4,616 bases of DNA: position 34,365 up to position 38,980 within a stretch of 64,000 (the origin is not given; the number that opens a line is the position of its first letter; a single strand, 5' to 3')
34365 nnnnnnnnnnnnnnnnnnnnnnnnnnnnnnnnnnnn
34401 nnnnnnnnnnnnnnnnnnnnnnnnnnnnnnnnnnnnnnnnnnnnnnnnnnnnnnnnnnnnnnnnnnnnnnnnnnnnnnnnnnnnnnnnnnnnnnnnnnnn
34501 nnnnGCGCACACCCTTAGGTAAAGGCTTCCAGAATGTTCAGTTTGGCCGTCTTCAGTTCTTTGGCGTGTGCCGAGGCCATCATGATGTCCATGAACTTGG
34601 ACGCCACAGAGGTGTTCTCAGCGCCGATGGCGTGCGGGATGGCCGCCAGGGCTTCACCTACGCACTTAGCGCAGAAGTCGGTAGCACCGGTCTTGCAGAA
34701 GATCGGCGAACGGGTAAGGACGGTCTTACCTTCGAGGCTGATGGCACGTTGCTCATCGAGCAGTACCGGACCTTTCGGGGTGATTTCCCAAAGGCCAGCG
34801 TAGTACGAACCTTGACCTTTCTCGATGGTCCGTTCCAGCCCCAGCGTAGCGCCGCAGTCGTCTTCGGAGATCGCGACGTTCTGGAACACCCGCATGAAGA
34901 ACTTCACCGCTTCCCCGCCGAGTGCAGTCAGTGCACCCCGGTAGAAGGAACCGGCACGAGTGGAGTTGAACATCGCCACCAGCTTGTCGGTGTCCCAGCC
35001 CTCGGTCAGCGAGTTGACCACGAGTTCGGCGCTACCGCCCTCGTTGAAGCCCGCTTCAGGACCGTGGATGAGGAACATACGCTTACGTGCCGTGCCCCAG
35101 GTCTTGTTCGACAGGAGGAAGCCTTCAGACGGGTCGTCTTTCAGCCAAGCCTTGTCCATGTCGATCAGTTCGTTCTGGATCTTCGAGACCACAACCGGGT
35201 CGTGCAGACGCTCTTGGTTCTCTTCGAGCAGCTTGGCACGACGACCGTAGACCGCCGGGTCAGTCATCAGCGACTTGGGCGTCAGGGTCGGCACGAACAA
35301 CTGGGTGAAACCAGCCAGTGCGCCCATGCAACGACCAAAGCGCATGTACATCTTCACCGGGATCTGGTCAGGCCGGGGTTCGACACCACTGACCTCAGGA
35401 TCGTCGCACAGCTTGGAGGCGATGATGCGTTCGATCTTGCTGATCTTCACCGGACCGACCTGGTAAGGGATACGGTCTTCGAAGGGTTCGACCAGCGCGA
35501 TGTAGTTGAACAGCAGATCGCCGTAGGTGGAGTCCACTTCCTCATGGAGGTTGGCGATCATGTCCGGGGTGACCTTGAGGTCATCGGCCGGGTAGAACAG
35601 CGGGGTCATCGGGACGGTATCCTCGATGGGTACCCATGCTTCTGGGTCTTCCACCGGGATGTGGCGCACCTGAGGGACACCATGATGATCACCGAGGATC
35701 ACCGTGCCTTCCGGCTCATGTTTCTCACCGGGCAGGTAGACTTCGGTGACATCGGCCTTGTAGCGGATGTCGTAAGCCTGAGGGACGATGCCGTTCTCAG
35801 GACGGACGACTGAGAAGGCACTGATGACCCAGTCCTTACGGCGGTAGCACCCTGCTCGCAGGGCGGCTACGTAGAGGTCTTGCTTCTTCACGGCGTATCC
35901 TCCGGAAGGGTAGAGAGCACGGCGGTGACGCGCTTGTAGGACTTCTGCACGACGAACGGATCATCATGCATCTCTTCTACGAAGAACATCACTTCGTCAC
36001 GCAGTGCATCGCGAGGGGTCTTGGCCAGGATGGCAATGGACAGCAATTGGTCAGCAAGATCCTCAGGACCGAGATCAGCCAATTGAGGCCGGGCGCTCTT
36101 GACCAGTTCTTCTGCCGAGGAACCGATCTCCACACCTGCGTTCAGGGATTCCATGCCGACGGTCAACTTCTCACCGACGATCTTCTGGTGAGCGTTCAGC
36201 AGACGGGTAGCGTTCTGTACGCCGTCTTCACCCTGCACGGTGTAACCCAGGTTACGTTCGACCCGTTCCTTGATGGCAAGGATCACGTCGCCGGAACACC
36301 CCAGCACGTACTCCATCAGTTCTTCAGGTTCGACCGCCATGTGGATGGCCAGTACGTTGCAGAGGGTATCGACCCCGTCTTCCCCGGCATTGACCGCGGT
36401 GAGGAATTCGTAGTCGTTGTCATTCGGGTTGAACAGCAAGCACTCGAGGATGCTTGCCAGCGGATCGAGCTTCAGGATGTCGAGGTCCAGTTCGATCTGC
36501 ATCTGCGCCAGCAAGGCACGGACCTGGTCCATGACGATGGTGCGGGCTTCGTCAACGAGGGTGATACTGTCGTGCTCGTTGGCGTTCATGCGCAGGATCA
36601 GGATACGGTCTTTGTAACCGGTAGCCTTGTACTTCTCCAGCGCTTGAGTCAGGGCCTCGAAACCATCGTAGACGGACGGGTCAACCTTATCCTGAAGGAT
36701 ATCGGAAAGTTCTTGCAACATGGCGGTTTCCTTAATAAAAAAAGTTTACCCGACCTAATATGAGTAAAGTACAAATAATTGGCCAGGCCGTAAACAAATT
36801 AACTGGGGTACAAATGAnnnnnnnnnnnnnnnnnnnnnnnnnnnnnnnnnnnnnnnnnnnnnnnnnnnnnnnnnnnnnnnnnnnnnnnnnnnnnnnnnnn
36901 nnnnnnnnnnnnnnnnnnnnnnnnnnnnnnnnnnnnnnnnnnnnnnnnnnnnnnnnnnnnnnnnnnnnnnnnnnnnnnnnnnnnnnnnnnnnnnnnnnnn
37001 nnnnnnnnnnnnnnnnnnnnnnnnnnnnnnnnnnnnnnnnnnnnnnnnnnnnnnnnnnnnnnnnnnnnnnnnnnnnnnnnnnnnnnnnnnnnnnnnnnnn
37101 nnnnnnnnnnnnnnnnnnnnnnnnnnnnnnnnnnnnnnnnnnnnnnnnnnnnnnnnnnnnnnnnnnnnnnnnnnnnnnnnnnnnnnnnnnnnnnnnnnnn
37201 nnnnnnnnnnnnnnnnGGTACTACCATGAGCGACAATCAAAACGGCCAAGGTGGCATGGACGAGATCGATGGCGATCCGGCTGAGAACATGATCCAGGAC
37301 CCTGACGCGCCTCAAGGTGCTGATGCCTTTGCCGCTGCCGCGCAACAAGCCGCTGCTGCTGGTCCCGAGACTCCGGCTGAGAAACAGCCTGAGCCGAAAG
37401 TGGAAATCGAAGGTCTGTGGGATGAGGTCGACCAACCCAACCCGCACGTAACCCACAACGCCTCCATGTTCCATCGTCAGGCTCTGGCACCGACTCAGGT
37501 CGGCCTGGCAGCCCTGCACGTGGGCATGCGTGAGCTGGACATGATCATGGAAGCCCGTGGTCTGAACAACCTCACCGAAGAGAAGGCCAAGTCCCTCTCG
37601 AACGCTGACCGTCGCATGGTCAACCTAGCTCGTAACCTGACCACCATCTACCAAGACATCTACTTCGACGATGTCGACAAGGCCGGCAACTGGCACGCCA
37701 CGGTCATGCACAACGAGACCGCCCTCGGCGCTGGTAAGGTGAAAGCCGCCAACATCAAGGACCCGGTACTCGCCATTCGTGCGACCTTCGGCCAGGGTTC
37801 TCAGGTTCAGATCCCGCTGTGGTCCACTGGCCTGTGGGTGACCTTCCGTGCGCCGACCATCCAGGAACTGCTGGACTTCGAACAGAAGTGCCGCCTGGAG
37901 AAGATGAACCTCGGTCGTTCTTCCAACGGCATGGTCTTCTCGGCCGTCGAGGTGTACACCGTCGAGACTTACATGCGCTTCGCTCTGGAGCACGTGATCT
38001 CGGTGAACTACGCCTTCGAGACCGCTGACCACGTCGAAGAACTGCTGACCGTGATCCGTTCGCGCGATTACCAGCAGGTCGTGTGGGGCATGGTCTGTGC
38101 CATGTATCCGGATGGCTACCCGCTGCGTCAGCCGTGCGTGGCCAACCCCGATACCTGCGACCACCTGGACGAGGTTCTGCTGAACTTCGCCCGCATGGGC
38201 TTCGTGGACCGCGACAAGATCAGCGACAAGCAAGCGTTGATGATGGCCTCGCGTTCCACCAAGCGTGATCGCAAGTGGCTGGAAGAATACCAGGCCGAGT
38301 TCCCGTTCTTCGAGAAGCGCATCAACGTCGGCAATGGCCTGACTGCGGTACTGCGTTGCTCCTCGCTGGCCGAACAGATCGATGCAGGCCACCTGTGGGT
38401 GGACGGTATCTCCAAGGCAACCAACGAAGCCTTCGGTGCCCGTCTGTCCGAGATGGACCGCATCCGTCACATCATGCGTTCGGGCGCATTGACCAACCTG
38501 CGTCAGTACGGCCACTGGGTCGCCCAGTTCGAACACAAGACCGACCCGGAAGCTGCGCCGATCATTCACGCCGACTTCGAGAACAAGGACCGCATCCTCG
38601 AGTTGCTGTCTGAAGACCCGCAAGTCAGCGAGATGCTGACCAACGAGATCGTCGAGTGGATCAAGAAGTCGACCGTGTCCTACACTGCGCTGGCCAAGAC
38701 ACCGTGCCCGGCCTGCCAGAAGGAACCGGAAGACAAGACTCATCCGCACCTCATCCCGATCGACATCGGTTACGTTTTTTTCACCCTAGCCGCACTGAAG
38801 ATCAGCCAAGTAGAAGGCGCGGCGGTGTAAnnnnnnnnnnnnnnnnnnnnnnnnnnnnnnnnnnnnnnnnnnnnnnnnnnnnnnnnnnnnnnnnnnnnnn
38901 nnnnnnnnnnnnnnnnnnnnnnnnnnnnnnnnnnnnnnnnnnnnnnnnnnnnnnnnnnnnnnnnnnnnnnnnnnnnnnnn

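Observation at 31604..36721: Minus-strand operon: unknown 277-aa protein, a second beta-prime-C paralog, and a 968-aa protein of ~10 tandem novel repeats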

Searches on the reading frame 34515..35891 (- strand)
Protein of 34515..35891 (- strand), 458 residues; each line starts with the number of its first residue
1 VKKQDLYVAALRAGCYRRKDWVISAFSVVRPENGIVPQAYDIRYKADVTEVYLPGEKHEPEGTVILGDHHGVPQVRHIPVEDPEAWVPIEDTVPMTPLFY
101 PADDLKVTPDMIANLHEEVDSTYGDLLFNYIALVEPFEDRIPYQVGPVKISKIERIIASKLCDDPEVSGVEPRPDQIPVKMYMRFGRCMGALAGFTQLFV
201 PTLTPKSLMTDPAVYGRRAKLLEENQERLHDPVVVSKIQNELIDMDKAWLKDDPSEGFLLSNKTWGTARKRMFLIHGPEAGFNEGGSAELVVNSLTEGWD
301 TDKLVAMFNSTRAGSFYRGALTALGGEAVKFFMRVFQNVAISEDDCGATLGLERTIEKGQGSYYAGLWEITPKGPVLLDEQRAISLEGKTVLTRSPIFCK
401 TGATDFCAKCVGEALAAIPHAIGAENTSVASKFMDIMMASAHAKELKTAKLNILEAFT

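Call 4: search_protein_families(library=pfam, proteins=[window:34515-35891:-], max_evalue=0.1)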
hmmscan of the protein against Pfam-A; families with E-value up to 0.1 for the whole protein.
window:34515-35891:- (458 aa): 0 families

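Call 5: search_protein_families(library=phrogs, proteins=[window:34515-35891:-], max_evalue=0.01)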
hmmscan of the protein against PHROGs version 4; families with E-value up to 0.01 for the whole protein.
window:34515-35891:- (458 aa): 2 families
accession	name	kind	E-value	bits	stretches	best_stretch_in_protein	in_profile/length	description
phrog_2962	-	DNA, RNA and nucleotide metabolism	6.8e-129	431.3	1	1-457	1-432/433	RNA polymerase beta subunit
phrog_3015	-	DNA, RNA and nucleotide metabolism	7.8e-07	28.9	1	341-421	267-350/653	RNA polymerase beta subunit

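Call 6: search_dna_similar(query=window:34515-35891:-, collection=phages, mode=protein, max_rows=30)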
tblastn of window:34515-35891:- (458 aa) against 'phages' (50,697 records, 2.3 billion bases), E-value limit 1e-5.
Records with a match: 308; places in all: 308; records where one place covers at least 80% of the query: 273.
Best place of each record, by identity: <60% 308.
By first word of the organism name: Pseudomonas 80; Erwinia 62; Salmonella 24; Vibrio 23; Serratia 21; Aeromonas 20; Klebsiella 16; Ralstonia 13; Bacillus 9; Staphylococcus 6; and 18 more.
By host as written in the record: Erwinia amylovora 35; Pseudomonas aeruginosa 31; - 30; Erwinia amylovora ATCC 29780 19; Klebsiella pneumoniae 14; Aeromonas hydrophila 10; Pseudomonas aeruginosa PAO1 8; Ralstonia solanacearum 6; and 86 more.
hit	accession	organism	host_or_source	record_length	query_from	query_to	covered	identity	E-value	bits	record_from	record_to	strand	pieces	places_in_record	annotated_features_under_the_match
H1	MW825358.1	Xanthomonas phage vB_XciM_LucasX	Xanthomonas citri 306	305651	1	458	100%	38.2%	4e-95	319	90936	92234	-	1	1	hypothetical protein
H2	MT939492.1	Xanthomonas phage Xoo-sp14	Xanthomonas oryzae pv. oryzae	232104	1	458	100%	37.8%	1e-86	295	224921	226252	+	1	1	RNA polymerase beta subunit | hypothetical protein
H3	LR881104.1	Klebsiella phage vB_KvM-Eowyn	-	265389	1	458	100%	37.5%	2e-90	306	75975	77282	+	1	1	hypothetical protein (x2)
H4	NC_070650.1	Klebsiella phage vB_KvM-Eowyn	-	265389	1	458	100%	37.5%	2e-90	306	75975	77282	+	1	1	hypothetical protein (x2)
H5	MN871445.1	Serratia phage KpHz_2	Klebsiella pneumoniae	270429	1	458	100%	37.5%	3e-90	305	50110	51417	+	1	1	record has no annotation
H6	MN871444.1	Serratia phage KpGz_1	Klebsiella pneumoniae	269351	1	458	100%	37.0%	1e-88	300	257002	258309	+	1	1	record has no annotation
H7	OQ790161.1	Xanthomonas phage RTH11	Xanthomonas sp.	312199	1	453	99%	36.4%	9e-87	295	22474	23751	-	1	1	RNA polymerase beta subunit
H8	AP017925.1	Ralstonia phage RP31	Ralstonia solanacearum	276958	1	453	99%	35.3%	4e-74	259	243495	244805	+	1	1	putative RNA polymerase beta prime subunit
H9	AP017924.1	Ralstonia phage RP12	Ralstonia solanacearum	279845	1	453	99%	35.3%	4e-74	259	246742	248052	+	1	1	putative RNA polymerase beta prime subunit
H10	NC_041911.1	Ralstonia phage RP12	Ralstonia solanacearum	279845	1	453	99%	35.3%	4e-74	259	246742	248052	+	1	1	RNA polymerase beta subunit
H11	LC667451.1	Burkholderia phage FLC9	Burkholderia glumae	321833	1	452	99%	35.1%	1e-77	269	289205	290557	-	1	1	hypothetical protein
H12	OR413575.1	Salmonella phage SPLA10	Salmonella enterica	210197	1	452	99%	34.6%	8e-72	252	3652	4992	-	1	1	RNA polymerase beta subunit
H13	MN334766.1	Serratia phage PCH45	Serratia sp. ATCC 39006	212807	10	450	96%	35.1%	1e-71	251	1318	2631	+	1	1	hypothetical protein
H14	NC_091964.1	Serratia phage PCH45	Serratia sp. ATCC 39006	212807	10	450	96%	35.1%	1e-71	251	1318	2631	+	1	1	hypothetical protein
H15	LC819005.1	Ralstonia phage FLC1-1B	Ralstonia pseudosolanacearum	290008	1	453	99%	33.8%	6e-76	264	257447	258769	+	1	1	putative RNA polymerase beta prime subunit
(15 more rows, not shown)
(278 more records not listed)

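Call 9: get_annotated_region(hit=H1, flank=9000)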
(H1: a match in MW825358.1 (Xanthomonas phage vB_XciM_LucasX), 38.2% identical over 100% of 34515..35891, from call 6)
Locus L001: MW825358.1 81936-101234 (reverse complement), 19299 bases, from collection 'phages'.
description: Xanthomonas phage vB_XciM_LucasX, complete genome.
organism: Xanthomonas phage vB_XciM_LucasX (NCBI taxid 2829408)
taxonomy: Viruses; Duplodnaviria; Heunggongvirae; Uroviricota; Caudoviricetes
host: Xanthomonas citri 306; source: citrus orchard soil; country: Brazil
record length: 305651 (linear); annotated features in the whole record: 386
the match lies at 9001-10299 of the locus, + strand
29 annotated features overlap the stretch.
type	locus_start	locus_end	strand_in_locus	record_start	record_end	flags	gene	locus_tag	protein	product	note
CDS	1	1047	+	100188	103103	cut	-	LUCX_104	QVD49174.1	hypothetical protein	similar to putative virion structural protein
CDS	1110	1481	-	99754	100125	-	-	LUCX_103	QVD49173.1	hypothetical protein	-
CDS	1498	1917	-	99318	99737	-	-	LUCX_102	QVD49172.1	hypothetical protein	-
CDS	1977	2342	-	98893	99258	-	-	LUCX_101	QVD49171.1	hypothetical protein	-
CDS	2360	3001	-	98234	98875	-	-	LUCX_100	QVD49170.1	hypothetical protein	-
CDS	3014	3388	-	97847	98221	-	-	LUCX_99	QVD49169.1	hypothetical protein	-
CDS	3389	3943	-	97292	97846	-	-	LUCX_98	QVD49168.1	hypothetical protein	-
CDS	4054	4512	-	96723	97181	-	-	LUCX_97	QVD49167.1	hypothetical protein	-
CDS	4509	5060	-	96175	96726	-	-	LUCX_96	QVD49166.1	hypothetical protein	-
regulatory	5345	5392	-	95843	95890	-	-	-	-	terminator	Rho-independent terminator, predicted by ARNold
CDS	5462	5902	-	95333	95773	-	-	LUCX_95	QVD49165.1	hypothetical protein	-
CDS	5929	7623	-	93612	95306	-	-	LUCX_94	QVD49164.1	hypothetical protein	-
CDS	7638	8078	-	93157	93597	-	-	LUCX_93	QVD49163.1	hypothetical protein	-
CDS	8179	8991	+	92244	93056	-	-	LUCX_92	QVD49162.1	hypothetical protein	-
CDS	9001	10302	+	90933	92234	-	-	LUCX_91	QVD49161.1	hypothetical protein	similar to putative RNA polymerase beta subunit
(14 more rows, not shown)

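Call 13: search_solved_structures(query=window:34515-35891:-, max_evalue=1)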
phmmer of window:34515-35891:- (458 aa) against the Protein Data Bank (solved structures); distinct sequences matched with E-value up to 1: 2.
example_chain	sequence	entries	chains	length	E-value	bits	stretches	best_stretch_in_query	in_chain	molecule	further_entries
6wmr_D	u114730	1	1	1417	0.34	12.6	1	309-418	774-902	DNA-directed RNA polymerase subunit beta'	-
6wmp_D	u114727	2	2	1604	0.4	12.4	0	309-418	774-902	DNA-directed RNA polymerase subunit beta'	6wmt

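Call 56: search_protein_families(library=phrogs, proteins=[L001:8179-8991:+, L001:10545-11009:-], max_evalue=0.001)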
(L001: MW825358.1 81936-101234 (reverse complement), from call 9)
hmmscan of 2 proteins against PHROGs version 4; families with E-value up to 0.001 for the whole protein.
L001:8179-8991:+ (270 aa): 2 families
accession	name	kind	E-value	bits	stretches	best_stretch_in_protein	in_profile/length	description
phrog_5038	-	unknown function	2.2e-17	64.3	1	1-268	2-270/279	-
phrog_35954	-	unknown function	7.5e-05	23.3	1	57-155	71-169/304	-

L001:10545-11009:- (154 aa): 2 families
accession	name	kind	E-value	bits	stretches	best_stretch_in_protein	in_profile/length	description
phrog_18957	-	unknown function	1.8e-14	54.8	1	24-149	89-214/222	-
phrog_11399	-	unknown function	1.9e-05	25.2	1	21-152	389-522/526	-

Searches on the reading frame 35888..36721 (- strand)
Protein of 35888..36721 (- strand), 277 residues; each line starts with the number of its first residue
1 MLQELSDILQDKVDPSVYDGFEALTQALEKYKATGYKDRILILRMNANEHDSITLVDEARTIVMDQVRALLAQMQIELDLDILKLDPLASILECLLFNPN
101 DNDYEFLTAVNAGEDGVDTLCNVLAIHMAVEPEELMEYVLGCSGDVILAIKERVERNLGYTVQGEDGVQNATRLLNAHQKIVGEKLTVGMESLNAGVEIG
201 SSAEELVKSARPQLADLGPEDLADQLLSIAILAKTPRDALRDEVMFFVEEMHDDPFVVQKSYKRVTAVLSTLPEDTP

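Call 4: search_protein_families(library=pfam, proteins=[window:35888-36721:-], max_evalue=0.1)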
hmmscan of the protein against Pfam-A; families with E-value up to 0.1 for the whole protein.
window:35888-36721:- (277 aa): 0 families

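Call 5: search_protein_families(library=phrogs, proteins=[window:35888-36721:-], max_evalue=0.01)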
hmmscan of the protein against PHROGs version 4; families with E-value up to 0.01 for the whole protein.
window:35888-36721:- (277 aa): 1 family
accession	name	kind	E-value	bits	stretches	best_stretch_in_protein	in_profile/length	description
phrog_5038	-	unknown function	2.1e-19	70.9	1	1-267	2-270/279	-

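Call 15: search_solved_structures(query=window:35888-36721:-, max_evalue=1)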
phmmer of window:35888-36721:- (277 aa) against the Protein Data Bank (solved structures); distinct sequences matched with E-value up to 1: 0.

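Call 81: find_homologous_proteins(query=window:35888-36721:-, max_evalue=0.001)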
Query window:35888-36721:- (277 aa): 18 proteins with E <= 0.001 among 1380 candidates.
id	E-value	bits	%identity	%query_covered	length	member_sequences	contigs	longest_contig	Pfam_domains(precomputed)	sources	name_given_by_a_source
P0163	7.7e-173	591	100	100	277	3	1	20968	-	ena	-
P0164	2.5e-128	445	75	100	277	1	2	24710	-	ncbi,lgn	ncbi:hypothetical protein D3C76_154700 [compost metagenome]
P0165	2.6e-115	402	69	99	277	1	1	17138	-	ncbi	ncbi:hypothetical protein D3C78_302050 [compost metagenome]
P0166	2.7e-101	357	63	100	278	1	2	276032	-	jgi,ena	jgi:hypothetical protein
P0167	1.7e-100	354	63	100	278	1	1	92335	-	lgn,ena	-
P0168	1.9e-100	354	64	100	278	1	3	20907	-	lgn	-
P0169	3.1e-100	353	62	100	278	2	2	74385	-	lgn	-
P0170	2.6e-99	350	63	100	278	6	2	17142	-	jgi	jgi:hypothetical protein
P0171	2.7e-99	350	62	100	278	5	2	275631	-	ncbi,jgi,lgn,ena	ncbi:hypothetical protein D3C85_07230 [compost metagenome]|jgi:hypothetical protein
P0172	2.5e-98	347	62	100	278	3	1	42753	-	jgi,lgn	jgi:hypothetical protein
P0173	7.2e-98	345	62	100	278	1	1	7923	-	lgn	-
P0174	4.9e-97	343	60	100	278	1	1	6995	-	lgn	-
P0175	1.5e-96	341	60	100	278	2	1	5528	-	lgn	-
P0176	6.4e-96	339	61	100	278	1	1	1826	-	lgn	-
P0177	4.5e-87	310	54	100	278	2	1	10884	-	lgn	-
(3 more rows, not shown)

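Call 91: predict_structure(alignment_id=A5)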
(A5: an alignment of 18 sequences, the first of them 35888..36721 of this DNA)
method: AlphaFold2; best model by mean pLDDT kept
length: 277 residues; sequences in the alignment: 18
mean_pLDDT: 78.9   pTM: 0.53
mean pLDDT of the five models: 78.9, 78.4, 76.8, 75.0, 73.0
residues with pLDDT >= 90: 63; 70-90: 165; 50-70: 9; < 50: 40
segments of 3 or more residues with pLDDT < 50: 161-200
pLDDT, mean of each block of 10 residues (from residue 1): 80 83 87 83 83 85 91 90 89 86 87 89 92 90 87 77 40 44 38 36 76 84 89 82 91 88 90 67
secondary structure, 60 per line:
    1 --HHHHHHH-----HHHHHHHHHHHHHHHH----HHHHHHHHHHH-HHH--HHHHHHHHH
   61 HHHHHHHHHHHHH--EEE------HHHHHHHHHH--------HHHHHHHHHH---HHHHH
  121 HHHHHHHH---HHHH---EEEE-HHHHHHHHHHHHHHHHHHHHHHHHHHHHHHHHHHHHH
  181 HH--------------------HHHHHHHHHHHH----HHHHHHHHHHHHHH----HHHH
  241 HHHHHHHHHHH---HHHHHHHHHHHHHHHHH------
elements in order: H3-9 H15-30 H35-45 H52-73 E76-78 H85-94 H103-112 H116-128 H132-135 E139-142 H144-182 H203-214 H219-232 H237-251 H255-271

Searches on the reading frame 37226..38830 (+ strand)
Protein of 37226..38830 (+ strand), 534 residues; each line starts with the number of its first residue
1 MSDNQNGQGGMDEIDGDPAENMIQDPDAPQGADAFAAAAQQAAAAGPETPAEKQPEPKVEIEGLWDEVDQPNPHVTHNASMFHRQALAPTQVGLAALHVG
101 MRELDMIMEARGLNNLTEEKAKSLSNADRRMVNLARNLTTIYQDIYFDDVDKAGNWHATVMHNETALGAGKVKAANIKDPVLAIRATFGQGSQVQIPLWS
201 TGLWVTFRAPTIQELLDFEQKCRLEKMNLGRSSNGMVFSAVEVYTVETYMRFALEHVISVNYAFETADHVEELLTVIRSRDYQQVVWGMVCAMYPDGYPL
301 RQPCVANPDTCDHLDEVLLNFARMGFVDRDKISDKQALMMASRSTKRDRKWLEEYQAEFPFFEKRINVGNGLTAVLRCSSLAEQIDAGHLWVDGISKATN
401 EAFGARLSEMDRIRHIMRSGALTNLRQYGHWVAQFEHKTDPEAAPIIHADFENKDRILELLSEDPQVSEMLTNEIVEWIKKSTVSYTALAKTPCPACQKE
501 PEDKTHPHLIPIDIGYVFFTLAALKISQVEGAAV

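Call 12: search_protein_families(library=phrogs, proteins=[window:37226-38830:+], max_evalue=0.00001)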
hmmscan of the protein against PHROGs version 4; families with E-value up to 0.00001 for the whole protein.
window:37226-38830:+ (534 aa): 2 families
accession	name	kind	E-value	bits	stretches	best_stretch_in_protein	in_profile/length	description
phrog_4585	-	unknown function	1.7e-85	288.9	1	179-529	182-541/551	-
phrog_8054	-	unknown function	7.4e-34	118.4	1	155-522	298-675/693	-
